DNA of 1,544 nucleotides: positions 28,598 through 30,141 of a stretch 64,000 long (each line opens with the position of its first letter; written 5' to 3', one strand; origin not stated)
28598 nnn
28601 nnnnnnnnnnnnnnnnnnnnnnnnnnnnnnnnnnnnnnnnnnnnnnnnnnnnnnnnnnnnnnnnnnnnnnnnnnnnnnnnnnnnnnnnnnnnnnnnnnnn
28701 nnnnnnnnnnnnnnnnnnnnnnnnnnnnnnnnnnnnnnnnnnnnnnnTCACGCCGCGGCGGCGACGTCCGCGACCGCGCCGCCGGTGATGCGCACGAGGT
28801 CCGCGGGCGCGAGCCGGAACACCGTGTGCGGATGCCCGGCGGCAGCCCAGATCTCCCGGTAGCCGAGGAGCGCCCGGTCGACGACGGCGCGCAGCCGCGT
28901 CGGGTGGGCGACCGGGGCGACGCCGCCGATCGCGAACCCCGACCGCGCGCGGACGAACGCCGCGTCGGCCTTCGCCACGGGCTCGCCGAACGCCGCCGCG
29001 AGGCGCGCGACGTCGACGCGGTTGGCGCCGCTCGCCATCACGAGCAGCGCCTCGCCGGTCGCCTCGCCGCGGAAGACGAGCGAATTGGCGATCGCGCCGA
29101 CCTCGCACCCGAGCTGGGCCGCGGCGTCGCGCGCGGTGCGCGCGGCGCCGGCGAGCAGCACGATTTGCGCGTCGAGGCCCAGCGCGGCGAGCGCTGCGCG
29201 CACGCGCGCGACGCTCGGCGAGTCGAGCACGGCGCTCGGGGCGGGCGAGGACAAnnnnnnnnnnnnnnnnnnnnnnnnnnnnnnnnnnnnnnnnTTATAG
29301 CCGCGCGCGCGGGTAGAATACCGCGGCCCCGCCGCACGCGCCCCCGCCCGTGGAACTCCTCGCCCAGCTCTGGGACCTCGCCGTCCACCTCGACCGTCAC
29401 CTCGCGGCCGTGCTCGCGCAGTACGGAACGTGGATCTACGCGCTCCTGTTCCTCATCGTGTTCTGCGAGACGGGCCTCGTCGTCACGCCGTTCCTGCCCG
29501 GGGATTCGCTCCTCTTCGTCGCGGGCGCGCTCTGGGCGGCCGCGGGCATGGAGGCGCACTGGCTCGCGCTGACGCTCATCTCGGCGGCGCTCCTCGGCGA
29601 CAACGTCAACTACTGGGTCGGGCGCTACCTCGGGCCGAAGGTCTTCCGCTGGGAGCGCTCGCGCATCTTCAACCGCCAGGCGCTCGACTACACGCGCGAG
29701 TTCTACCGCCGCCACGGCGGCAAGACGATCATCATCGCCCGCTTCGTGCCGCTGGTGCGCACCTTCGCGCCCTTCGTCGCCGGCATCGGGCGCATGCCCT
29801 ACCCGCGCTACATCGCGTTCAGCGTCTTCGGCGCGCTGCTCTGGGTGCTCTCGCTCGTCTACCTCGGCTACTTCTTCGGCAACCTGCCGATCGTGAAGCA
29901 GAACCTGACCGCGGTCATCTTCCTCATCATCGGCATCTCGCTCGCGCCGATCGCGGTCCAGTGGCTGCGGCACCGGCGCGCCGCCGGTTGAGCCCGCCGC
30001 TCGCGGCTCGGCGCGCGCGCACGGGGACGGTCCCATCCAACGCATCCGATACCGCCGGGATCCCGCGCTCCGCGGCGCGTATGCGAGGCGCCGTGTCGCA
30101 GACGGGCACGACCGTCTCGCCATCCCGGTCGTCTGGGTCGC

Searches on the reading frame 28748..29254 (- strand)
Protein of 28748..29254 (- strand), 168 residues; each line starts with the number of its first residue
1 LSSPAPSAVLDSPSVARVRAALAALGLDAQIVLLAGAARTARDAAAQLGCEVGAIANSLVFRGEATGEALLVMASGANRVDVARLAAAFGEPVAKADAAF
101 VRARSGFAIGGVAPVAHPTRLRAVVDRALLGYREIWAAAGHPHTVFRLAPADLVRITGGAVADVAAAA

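Call 50: search_protein_families(library=pfam, proteins=[window:28748-29254:-], max_evalue=0.01)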
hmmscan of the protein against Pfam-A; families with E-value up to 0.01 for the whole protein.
window:28748-29254:- (168 aa): 1 family
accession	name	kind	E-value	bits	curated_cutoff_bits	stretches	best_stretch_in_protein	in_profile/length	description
PF04073.20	tRNA_edit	-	3.2e-24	85.8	25.5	1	37-155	3-122/123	Aminoacyl-tRNA editing domain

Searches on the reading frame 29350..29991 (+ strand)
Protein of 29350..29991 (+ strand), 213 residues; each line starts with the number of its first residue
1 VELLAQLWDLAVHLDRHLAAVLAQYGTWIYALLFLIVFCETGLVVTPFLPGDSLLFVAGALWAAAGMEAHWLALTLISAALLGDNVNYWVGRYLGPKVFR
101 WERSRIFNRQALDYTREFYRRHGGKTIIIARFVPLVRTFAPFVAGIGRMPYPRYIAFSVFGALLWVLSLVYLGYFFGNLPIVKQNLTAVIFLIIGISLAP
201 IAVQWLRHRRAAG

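Call 50: search_protein_families(library=pfam, proteins=[window:29350-29991:+], max_evalue=0.01)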
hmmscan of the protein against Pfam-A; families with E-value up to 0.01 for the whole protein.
window:29350-29991:+ (213 aa): 1 family
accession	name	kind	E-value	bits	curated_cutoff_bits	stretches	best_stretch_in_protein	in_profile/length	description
PF09335.16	VTT_dom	-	1.9e-23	83.7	33.9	1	49-174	1-122/123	VTT domain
